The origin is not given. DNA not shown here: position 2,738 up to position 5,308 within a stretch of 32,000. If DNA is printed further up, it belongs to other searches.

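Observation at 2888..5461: RiPP-like layout: 77-aa ORF with its own SD and TATA box directly upstream of a B12-binding radical SAM enzyme carrying a SPASM-like Cys cluster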

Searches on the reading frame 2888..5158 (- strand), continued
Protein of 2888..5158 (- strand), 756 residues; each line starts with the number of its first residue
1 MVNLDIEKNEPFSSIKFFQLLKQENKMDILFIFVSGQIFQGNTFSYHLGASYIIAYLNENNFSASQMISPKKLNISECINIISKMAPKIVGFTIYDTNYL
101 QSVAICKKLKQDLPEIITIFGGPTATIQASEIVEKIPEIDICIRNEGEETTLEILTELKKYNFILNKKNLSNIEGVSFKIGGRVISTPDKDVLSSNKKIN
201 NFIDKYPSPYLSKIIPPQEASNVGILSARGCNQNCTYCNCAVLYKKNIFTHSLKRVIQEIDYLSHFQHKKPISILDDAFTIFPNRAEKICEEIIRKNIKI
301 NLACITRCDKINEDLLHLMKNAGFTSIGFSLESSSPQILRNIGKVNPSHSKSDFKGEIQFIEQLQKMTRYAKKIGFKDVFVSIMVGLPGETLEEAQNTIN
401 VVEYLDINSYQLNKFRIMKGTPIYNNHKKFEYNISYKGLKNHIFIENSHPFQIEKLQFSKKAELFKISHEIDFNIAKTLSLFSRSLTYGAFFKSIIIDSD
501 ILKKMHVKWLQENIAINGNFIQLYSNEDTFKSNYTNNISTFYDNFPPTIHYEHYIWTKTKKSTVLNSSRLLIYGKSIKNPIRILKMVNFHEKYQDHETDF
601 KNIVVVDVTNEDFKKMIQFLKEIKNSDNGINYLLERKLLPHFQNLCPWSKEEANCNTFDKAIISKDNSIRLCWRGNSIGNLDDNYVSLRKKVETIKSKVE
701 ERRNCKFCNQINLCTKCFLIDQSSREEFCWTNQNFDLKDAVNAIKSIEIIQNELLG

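Call 11: find_related_loci(query=A1, collection=genome_contigs, flank=8000)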
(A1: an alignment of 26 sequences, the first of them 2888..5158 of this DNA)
Query A1 (756 aa) in genome_contigs; peptide patterns used: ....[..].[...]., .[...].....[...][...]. (x = any residue, [..] = any of these).
79 stretches matched a pattern; 44 encode a relative of the query (tblastn E <= 1e-3); 43 distinct loci.
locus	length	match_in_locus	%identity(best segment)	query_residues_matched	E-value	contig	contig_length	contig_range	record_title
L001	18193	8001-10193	45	27-754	0e+0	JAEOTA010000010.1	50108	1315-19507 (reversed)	MAG: Promethearchaeota archaeon isolate YT1_007 k127_4057363, whole genome shotgun sequence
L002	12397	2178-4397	45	16-752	0e+0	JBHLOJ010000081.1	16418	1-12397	MAG: Promethearchaeota archaeon isolate DZ3M.322 DZ3M.322@11198, whole genome shotgun sequence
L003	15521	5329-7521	45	27-754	0e+0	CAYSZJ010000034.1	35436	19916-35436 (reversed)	MAG TPA_asm: uncultured archaeon isolate SRP239594_co1_24 genome assembly, contig: NODE_266_length_35436_cov_36.019332,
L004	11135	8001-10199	44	24-755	0e+0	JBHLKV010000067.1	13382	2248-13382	MAG: Candidatus Hodarchaeota archaeon isolate DZ1M.223 DZ1M.223@18286, whole genome shotgun sequence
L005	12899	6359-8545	45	28-754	0e+0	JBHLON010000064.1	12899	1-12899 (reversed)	MAG: Promethearchaeota archaeon isolate DZ3M.354 DZ3M.354@16222, whole genome shotgun sequence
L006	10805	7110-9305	45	23-745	0e+0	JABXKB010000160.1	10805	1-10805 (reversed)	MAG: Promethearchaeota archaeon isolate Hel_238_bin13 contig-145_13617, whole genome shotgun sequence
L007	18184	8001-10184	45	27-745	0e+0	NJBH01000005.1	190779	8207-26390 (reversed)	MAG: Promethearchaeota archaeon Loki_b32 33, whole genome shotgun sequence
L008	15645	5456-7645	44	25-745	0e+0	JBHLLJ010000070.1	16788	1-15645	MAG: Candidatus Hermodarchaeota archaeon isolate DZ1M.436 DZ1M.436@12619, whole genome shotgun sequence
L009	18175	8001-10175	44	20-747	0e+0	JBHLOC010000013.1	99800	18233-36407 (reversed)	MAG: Promethearchaeota archaeon isolate DZ3M.111 DZ3M.111@425, whole genome shotgun sequence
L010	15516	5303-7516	44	20-754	0e+0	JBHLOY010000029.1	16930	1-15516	MAG: Promethearchaeota archaeon isolate DZ3S.305 DZ3S.305@10108, whole genome shotgun sequence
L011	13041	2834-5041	44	24-755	0e+0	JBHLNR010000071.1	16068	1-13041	MAG: Promethearchaeota archaeon isolate DZ2S.368 DZ2S.368@11571, whole genome shotgun sequence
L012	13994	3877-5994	44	27-729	0e+0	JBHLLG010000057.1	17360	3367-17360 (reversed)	MAG: Candidatus Hermodarchaeota archaeon isolate DZ1M.411 DZ1M.411@11956, whole genome shotgun sequence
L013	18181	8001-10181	44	19-750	0e+0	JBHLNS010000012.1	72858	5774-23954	MAG: Promethearchaeota archaeon isolate DZ2S.372 DZ2S.372@855, whole genome shotgun sequence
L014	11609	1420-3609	44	27-754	0e+0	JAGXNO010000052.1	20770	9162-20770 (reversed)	MAG: Promethearchaeota archaeon isolate bin60 NODE_52_length_20770_cov_29.117963, whole genome shotgun sequence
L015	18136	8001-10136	44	27-735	0e+0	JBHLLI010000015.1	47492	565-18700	MAG: Candidatus Hermodarchaeota archaeon isolate DZ1M.434 DZ1M.434@2087, whole genome shotgun sequence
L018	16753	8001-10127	44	24-729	0e+0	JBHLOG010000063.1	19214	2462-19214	MAG: Promethearchaeota archaeon isolate DZ3M.289 DZ3M.289@8816, whole genome shotgun sequence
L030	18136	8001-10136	35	44-749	5e-145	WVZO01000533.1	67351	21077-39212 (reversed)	MAG: Candidatus Aminicenantes bacterium isolate CS4-C025 C_merged_R1_(paired)_contig_18275, whole genome shotgun sequenc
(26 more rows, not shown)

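Call 33: predict_structure(alignment_id=A1)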
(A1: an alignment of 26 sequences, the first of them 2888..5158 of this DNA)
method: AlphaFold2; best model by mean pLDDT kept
length: 756 residues; sequences in the alignment: 26
mean_pLDDT: 81.5   pTM: 0.86
mean pLDDT of the five models: 81.5, 81.3, 81.1, 80.7, 79.0
residues with pLDDT >= 90: 289; 70-90: 330; 50-70: 93; < 50: 44
segments of 3 or more residues with pLDDT < 50: 1-24, 231-244
pLDDT, mean of each block of 10 residues (from residue 1): 24 34 65 67 80 94 91 91 94 80 94 94 73 90 86 93 77 87 85 82 91 93 81 43 56 94 93 79 88 97 85 94 92 53 54 64 89 95 80 84 89 80 80 86 82 83 87 90 70 95 96 92 96 94 91 90 87 76 91 77 86 87 88 82 77 80 95 87 93 85 69 57 59 74 85 71
secondary structure, 60 per line:
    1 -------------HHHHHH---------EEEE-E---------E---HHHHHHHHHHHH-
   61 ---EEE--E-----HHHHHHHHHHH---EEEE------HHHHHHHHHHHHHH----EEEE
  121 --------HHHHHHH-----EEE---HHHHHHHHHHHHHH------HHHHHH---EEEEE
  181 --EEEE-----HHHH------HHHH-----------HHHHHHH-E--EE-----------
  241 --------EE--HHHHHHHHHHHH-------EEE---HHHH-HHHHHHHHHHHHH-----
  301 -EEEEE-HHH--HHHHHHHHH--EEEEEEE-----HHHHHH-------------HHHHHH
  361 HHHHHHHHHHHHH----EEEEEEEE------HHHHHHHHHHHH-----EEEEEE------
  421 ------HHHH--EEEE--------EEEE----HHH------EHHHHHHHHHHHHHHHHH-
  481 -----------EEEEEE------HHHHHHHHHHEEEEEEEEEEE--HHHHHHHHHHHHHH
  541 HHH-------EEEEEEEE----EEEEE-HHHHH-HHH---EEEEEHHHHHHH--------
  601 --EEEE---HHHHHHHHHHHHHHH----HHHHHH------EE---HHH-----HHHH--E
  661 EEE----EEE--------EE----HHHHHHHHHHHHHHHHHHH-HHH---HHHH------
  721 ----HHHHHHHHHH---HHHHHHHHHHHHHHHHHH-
elements in order (helices of 4 or more, strands of 3 or more residues): H14-19 E29-32 H48-59 E64-66 H75-85 E89-92 H99-112 E117-120 H129-135 E141-143 H147-160 H167-172 E176-180 E183-186 H192-195 H202-205 H217-223 H253-264 E272-274 H278-281 H283-295 E302-306 H313-321 E324-330 H336-341 H355-373 E378-385 H392-403 E409-414 H427-430 E433-436 E445-448 H463-479 E492-497 H504-513 E514-524 H527-543 E551-558 E563-567 H569-573 E581-585 H586-592 E603-606 H610-624 H629-634 H654-657 E660-663 E668-670 H685-703 H711-714 H725-734 H738-755

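Call 36: find_encoding_contigs(protein=P0001, flank=10000, max_places=2)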
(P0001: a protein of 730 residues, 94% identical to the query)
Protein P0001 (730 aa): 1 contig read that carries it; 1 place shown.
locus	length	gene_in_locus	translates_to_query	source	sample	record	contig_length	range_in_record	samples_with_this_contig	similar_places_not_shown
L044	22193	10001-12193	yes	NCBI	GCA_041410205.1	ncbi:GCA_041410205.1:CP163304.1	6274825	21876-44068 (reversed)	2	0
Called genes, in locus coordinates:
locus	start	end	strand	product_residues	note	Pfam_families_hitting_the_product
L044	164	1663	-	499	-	-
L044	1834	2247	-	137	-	-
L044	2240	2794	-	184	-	-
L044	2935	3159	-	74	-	-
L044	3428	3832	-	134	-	-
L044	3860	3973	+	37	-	-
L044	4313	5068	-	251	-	-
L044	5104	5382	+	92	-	-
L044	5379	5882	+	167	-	-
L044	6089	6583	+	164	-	-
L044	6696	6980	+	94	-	-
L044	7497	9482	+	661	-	PF13181:TPR_8 (faint), PF13424:TPR_12 (faint), PF00515:TPR_1 (faint)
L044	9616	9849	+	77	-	-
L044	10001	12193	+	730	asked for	PF02310:B12-binding, PF04055:Radical_SAM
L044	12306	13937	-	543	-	PF13426:PAS_9, PF06103:DUF948 (faint), PF00015:MCPsignal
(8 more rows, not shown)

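Call 38: fold_search(model_id=the predicted structure, library=pdb)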
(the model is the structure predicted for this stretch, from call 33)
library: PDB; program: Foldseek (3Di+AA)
matches with E <= 10: 1340; with E <= 0.001: 21
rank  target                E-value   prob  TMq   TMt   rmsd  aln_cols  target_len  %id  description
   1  9n1d                  4.5e-14  1.00  0.42  0.50   7.6       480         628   18  Crystal structure of CysS from Corallococcus sp. CA054B with 5'-deoxyadenosine and methionine bound (released 2026-01-28)
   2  7kdx_A                6.2e-14  1.00  0.39  0.44   8.1       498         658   16  Crystal structure of Streptomyces tokunonesis TokK with hydroxycobalamin, 5'-deoxyadenosine, and methionine (released 2022-01-12)
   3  9n1c                  8.1e-14  1.00  0.42  0.50   7.1       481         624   18  Crystal structure of CysS from Corallococcus sp. CA054B with 5'-deoxyadenosine, methionine, and pantetheinylated 3-ethox (released 2026-01-28)
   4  7kdy_A                9.5e-14  1.00  0.41  0.46   7.9       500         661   17  Crystal structure of Streptomyces tokunonesis TokK with hydroxycobalamin, 5'-deoxyadenosine, methionine, and (2R)-pant (released 2022-01-12)
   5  7kdx_B                9.5e-14  1.00  0.40  0.45   7.9       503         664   16  Crystal structure of Streptomyces tokunonesis TokK with hydroxycobalamin, 5'-deoxyadenosine, and methionine (released 2022-01-12)
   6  9n1b                  1.1e-13  1.00  0.42  0.49   7.1       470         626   18  Crystal structure of CysS from Corallococcus sp. CA054B with 5'-deoxyadenosine, methionine, and pantetheinylated 3-metho (released 2026-01-28)
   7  7kdy_B                2.0e-13  1.00  0.40  0.44   7.3       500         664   16  Crystal structure of Streptomyces tokunonesis TokK with hydroxycobalamin, 5'-deoxyadenosine, methionine, and (2R)-pant (released 2022-01-12)
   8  6wte_B                4.6e-13  1.00  0.38  0.53   6.3       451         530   15  Structure of radical S-adenosylmethionine methyltransferase, TsrM, from Kitasatospora setae with cobalamin and [4Fe-4S (released 2020-12-23)
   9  6wtf_B                7.1e-13  1.00  0.38  0.51   6.6       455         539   14  Structure of radical S-adenosylmethionine methyltransferase, TsrM, from Kitasatospora setae with tryptophan substrate  (released 2020-12-23)
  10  6wtf_A                1.3e-12  1.00  0.39  0.53   6.3       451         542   15  Structure of radical S-adenosylmethionine methyltransferase, TsrM, from Kitasatospora setae with tryptophan substrate  (released 2020-12-23)
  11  6wte_A                1.7e-12  1.00  0.38  0.50   6.4       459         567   14  Structure of radical S-adenosylmethionine methyltransferase, TsrM, from Kitasatospora setae with cobalamin and [4Fe-4S (released 2020-12-23)
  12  6fd2_A                4.9e-11  1.00  0.34  0.54   8.7       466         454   13  Radical SAM 1,2-diol dehydratase AprD4 in complex with its substrate paromamine (released 2018-01-17)
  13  6fd2_B                1.8e-10  1.00  0.37  0.58   7.9       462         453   12  Radical SAM 1,2-diol dehydratase AprD4 in complex with its substrate paromamine (released 2018-01-17)
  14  7mjz                  1.7e-06  1.00  0.31  0.50   9.4       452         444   12  The structure of MiaB with pentasulfide bridge (released 2021-09-15)
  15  9a6d_A                8.3e-06  1.00  0.34  0.53   6.9       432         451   13  Integrative model of MTAB-YVFG by crosslinking MS and deep learning (released 2024-09-18)
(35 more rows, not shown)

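Call 44: find_encoding_contigs(protein=P0099, flank=10000, max_places=2)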
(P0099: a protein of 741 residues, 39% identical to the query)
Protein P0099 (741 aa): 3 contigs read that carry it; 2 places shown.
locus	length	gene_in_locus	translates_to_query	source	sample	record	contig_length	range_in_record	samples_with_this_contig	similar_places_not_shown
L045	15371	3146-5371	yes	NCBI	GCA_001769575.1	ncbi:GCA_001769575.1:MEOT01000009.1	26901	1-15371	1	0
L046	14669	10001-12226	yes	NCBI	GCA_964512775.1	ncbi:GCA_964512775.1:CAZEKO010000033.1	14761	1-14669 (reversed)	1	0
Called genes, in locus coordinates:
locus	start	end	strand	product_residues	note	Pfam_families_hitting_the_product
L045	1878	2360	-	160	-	-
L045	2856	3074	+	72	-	-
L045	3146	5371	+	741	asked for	PF02310:B12-binding, PF04055:Radical_SAM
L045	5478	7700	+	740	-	PF12895:ANAPC3 (faint), PF14559:TPR_19 (faint), PF13176:TPR_7 (faint), PF13374:TPR_10 (faint), PF25062:ARM_TT21_N, PF00515:TPR_1, PF07719:TPR_2 (weak), PF13181:TPR_8 (weak), +3 more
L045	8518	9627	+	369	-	PF03160:Calx-beta, PF03935:SKN1_KRE6_Sbg1 (weak), PF00722:Glyco_hydro_16, PF26113:GH16_XgeA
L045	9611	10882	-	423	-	PF07690:MFS_1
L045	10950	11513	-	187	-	PF04264:YceI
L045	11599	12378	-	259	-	PF00106:adh_short, PF08659:KR, PF13561:adh_short_C2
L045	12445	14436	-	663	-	PF00890:FAD_binding_2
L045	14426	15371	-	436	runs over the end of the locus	PF00724:Oxidored_FMN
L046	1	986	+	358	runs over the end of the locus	?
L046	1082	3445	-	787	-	PF14559:TPR_19 (faint), PF25062:ARM_TT21_N (faint), PF00515:TPR_1 (faint), PF07719:TPR_2 (faint), PF13181:TPR_8 (faint), PF13414:TPR_11 (faint), PF13428:TPR_14 (faint), PF13424:TPR_12 (weak), +2 more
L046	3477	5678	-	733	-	PF07719:TPR_2 (faint), PF14559:TPR_19 (faint), PF21033:RMD1-3 (weak), PF13424:TPR_12 (faint), PF13181:TPR_8 (faint), PF13414:TPR_11 (faint), PF13431:TPR_17 (faint), PF12895:ANAPC3 (faint)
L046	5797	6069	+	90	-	PF00708:Acylphosphatase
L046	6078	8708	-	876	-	PF00246:Peptidase_M14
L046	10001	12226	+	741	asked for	PF02310:B12-binding, PF04055:Radical_SAM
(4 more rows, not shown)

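Call 45: find_encoding_contigs(protein=P0101, flank=10000, max_places=2)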
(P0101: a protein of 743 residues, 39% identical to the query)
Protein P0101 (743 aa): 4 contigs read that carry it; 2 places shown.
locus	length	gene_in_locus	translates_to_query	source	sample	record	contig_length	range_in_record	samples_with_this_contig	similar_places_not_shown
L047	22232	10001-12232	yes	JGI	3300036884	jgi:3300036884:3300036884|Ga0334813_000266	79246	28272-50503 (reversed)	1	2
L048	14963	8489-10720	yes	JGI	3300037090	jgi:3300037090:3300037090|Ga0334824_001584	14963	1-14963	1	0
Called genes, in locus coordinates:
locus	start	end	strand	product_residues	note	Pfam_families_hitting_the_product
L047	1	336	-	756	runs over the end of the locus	PF00933:Glyco_hydro_3, PF01915:Glyco_hydro_3_C, PF14310:Fn3-like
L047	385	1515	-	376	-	PF00331:Glyco_hydro_10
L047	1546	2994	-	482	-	PF13347:MFS_2, PF07690:MFS_1 (weak), PF13347:MFS_2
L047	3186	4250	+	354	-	PF00356:LacI, PF00532:Peripla_BP_1, PF13407:Peripla_BP_4, PF13377:Peripla_BP_3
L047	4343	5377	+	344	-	PF01208:URO-D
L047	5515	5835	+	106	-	-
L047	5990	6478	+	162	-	PF00756:Esterase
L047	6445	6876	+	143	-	PF00756:Esterase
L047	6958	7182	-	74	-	-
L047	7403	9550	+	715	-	PF13431:TPR_17 (faint), PF07719:TPR_2 (faint), PF13428:TPR_14 (faint), PF00515:TPR_1 (faint), PF13414:TPR_11 (faint), PF14559:TPR_19 (weak), PF23914:TPR_CcmH_CycH (weak)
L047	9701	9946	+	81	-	-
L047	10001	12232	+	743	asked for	PF02310:B12-binding, PF04055:Radical_SAM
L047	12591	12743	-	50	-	-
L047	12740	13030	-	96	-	PF00135:COesterase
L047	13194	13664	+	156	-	PF03061:4HBT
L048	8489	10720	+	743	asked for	PF02310:B12-binding, PF04055:Radical_SAM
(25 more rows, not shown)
